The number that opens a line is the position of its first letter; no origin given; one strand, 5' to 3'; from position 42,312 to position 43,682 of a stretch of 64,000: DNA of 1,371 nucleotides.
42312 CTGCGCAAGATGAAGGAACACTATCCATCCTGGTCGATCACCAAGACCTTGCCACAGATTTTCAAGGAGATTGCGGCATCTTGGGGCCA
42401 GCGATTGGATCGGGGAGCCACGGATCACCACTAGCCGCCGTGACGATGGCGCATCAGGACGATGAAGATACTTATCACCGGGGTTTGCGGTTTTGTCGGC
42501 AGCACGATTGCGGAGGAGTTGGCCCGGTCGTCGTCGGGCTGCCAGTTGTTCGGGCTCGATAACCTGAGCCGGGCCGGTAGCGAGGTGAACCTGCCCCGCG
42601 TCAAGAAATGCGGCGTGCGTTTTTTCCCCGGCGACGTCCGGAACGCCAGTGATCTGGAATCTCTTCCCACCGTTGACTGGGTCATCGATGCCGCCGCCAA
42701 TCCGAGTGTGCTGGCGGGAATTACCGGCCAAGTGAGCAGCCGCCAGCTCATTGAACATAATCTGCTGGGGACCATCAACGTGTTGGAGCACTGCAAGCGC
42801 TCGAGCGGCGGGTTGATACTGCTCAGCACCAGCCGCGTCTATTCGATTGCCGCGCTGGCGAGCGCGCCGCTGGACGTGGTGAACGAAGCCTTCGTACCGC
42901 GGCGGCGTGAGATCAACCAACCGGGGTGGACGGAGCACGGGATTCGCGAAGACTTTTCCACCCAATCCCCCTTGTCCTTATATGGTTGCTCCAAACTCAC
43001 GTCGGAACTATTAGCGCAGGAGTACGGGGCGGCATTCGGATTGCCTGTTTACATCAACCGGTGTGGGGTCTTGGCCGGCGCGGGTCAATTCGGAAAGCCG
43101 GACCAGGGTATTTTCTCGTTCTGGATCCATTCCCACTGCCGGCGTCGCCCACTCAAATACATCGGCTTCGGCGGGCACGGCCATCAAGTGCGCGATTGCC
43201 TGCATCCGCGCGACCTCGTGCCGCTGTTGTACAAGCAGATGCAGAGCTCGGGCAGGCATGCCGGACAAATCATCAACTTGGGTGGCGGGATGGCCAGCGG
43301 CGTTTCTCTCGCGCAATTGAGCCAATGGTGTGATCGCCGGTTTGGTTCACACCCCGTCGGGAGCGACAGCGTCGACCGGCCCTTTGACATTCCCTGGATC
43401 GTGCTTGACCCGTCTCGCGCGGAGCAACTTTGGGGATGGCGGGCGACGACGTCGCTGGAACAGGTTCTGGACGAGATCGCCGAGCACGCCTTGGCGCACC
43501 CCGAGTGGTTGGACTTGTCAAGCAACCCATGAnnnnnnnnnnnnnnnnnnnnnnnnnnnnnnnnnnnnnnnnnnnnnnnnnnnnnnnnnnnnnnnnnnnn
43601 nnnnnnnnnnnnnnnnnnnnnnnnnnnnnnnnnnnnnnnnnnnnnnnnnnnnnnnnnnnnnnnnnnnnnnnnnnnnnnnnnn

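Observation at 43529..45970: DPM1-like GT2 synthase paired with an ArnT/PMT-like GT-C transferase, downstream of two CDP-paratose-epimerase-like SDRs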

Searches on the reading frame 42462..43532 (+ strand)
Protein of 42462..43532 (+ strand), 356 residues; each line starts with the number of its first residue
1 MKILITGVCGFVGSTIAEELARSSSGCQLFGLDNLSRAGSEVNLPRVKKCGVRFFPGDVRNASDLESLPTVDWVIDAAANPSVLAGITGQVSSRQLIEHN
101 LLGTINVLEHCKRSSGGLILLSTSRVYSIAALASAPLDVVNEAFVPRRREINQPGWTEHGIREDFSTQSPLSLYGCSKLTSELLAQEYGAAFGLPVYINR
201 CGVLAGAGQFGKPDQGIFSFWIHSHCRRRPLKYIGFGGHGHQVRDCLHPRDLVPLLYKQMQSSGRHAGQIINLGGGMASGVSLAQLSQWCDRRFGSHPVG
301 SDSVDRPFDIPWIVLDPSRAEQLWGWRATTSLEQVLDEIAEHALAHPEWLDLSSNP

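Call 3: search_protein_families(library=pfam, proteins=[window:42462-43532:+], max_evalue=0.01)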
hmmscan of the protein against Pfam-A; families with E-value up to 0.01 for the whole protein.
window:42462-43532:+ (356 aa): 6 families
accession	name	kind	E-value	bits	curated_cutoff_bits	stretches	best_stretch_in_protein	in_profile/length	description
PF01370.27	Epimerase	-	1.2e-27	97.3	20.9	1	3-274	1-240/240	NAD dependent epimerase/dehydratase family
PF16363.11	GDP_Man_Dehyd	-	3.8e-20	73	27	2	159-338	139-331/332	GDP-mannose 4,6 dehydratase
PF07993.18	NAD_binding_4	-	1.8e-10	40.9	20.1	1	69-216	87-214/258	Male sterility protein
PF01073.25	3Beta_HSD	-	1.3e-07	31.4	22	1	4-115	1-107/280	3-beta hydroxysteroid dehydrogenase/isomerase family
PF02719.21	Polysacc_synt_2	-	9.5e-06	25.4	20.2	1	3-124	1-129/293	Polysaccharide biosynthesis protein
PF04321.23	RmlD_sub_bind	-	0.00019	21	27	1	1-189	1-140/287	RmlD substrate binding domain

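Call 4: search_protein_families(library=ncbifam, proteins=[window:42462-43532:+], max_evalue=0.01)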
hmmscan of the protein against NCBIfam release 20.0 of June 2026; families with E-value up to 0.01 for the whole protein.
window:42462-43532:+ (356 aa): 17 families
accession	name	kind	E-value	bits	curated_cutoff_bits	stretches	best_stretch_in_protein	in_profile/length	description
TIGR01181.1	dTDP_gluc_dehyt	equivalog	1.5e-20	73.6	365.1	2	2-128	1-130/321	dTDP-glucose 4,6-dehydratase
TIGR01179.1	galE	equivalog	1.8e-17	63.2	262.3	2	2-129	1-127/332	UDP-glucose 4-epimerase GalE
NF007490.0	PRK10084.1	subfamily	3.1e-12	46.1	649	1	1-276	1-261/361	dTDP-glucose 4,6-dehydratase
TIGR04180.1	EDH_00030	hypoth_equivalog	6.9e-12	45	475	1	3-131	1-129/297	NAD-dependent 4,6-dehydratase LegB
NF007956.0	PRK10675.1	subfamily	1.1e-11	44.5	394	2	162-347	137-333/338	UDP-glucose 4-epimerase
TIGR01746.1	Thioester-redct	subfamily_domain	3e-10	39.9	213.35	1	2-209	1-203/371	thioester reductase domain-containing protein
NF007582.0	PRK10217.1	equivalog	1.3e-09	37.7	698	2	167-275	153-253/355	dTDP-glucose 4,6-dehydratase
TIGR03589.1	PseB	equivalog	1.2e-06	27.7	407.75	1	2-126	6-128/324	UDP-N-acetylglucosamine 4,6-dehydratase (inverting)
TIGR02197.1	heptose_epim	equivalog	2.8e-06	26.7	274.6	1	3-128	1-119/316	ADP-glyceromanno-heptose 6-epimerase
NF042422.1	oxyalk_red_OleD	equivalog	3.2e-06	26.7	580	1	1-153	1-137/329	2-alkyl-3-oxoalkanoate reductase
TIGR03466.1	HpnA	hypoth_equivalog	5.5e-06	25.5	367.65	1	1-115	1-104/327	hopanoid-associated sugar epimerase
NF042423.1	oxyalk_red_Shew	equivalog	3.2e-05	23.1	580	1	2-115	10-109/331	2-alkyl-3-oxoalkanoate reductase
NF043036.1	ErythonDh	equivalog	3.6e-05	23.1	325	1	1-126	1-126/321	D-erythronate dehydrogenase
TIGR02622.1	CDP_4_6_dhtase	equivalog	5.7e-05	22.4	278.45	1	2-128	6-134/352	CDP-glucose 4,6-dehydratase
NF011728.1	PRK15181.1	equivalog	0.0003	19.9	760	1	3-94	18-114/348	Vi polysaccharide biosynthesis UDP-N-acetylglucosaminuronic acid C-4 epimerase TviC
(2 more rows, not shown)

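Call 11: search_solved_structures(query=window:42462-43532:+, max_evalue=0.00001)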
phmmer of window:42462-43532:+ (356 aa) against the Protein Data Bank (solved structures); distinct sequences matched with E-value up to 0.00001: 46.
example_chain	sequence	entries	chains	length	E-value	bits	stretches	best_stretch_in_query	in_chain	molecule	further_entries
9rl0_E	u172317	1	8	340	6.4e-29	104.5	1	1-332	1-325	CDP-tyvelose 2-epimerase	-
1orr_A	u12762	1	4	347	1.5e-26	96.7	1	2-300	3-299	CDP-tyvelose-2-epimerase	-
8du1_A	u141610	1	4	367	6.8e-14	55.1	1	2-351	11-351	dTDP-glucose 4,6-dehydratase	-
8shh_A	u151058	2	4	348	3.8e-13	52.6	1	2-129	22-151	dTDP-glucose 4,6-dehydratase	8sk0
6zl6_A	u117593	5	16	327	4.8e-13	52.3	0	162-332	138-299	Epimerase domain-containing protein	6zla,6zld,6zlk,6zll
1r6d_A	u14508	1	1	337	5e-13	52.2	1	1-128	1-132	TDP-glucose-4,6-dehydratase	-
1g1a_A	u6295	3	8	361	7.8e-13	51.6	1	1-351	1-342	DTDP-D-GLUCOSE 4,6-DEHYDRATASE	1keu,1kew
1r66_A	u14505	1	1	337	8.7e-13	51.4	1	1-128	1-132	TDP-glucose-4,6-dehydratase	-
8rdg_A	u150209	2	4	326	9.6e-13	51.3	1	1-138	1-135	SDR family NAD(P)-dependent oxidoreductase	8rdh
6zlj_A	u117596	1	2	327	1.7e-12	50.4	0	162-332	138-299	Epimerase domain-containing protein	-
6kv9_A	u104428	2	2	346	1.7e-12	50.4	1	160-336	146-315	MoeE5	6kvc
6wjb_A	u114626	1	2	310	3e-12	49.6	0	163-277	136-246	NAD-dependent epimerase/dehydratase family protein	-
8rdi_A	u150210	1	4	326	3.5e-12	49.4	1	1-138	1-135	SDR family NAD(P)-dependent oxidoreductase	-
6bwl_A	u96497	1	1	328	5.7e-12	48.7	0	167-333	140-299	Pal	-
6wj9_A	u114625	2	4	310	1.2e-11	47.6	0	163-277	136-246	NAD-dependent epimerase/dehydratase family protein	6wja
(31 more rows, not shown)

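Call 25: search_solved_structures(query=window:42462-43532:+, max_evalue=1e-20, show_alignments=2)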
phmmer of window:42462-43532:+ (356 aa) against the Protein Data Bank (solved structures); distinct sequences matched with E-value up to 1e-20: 2.
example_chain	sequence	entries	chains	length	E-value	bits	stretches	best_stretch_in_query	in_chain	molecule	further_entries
9rl0_E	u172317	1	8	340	6.4e-29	104.5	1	1-332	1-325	CDP-tyvelose 2-epimerase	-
1orr_A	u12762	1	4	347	1.5e-26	96.7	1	2-300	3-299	CDP-tyvelose-2-epimerase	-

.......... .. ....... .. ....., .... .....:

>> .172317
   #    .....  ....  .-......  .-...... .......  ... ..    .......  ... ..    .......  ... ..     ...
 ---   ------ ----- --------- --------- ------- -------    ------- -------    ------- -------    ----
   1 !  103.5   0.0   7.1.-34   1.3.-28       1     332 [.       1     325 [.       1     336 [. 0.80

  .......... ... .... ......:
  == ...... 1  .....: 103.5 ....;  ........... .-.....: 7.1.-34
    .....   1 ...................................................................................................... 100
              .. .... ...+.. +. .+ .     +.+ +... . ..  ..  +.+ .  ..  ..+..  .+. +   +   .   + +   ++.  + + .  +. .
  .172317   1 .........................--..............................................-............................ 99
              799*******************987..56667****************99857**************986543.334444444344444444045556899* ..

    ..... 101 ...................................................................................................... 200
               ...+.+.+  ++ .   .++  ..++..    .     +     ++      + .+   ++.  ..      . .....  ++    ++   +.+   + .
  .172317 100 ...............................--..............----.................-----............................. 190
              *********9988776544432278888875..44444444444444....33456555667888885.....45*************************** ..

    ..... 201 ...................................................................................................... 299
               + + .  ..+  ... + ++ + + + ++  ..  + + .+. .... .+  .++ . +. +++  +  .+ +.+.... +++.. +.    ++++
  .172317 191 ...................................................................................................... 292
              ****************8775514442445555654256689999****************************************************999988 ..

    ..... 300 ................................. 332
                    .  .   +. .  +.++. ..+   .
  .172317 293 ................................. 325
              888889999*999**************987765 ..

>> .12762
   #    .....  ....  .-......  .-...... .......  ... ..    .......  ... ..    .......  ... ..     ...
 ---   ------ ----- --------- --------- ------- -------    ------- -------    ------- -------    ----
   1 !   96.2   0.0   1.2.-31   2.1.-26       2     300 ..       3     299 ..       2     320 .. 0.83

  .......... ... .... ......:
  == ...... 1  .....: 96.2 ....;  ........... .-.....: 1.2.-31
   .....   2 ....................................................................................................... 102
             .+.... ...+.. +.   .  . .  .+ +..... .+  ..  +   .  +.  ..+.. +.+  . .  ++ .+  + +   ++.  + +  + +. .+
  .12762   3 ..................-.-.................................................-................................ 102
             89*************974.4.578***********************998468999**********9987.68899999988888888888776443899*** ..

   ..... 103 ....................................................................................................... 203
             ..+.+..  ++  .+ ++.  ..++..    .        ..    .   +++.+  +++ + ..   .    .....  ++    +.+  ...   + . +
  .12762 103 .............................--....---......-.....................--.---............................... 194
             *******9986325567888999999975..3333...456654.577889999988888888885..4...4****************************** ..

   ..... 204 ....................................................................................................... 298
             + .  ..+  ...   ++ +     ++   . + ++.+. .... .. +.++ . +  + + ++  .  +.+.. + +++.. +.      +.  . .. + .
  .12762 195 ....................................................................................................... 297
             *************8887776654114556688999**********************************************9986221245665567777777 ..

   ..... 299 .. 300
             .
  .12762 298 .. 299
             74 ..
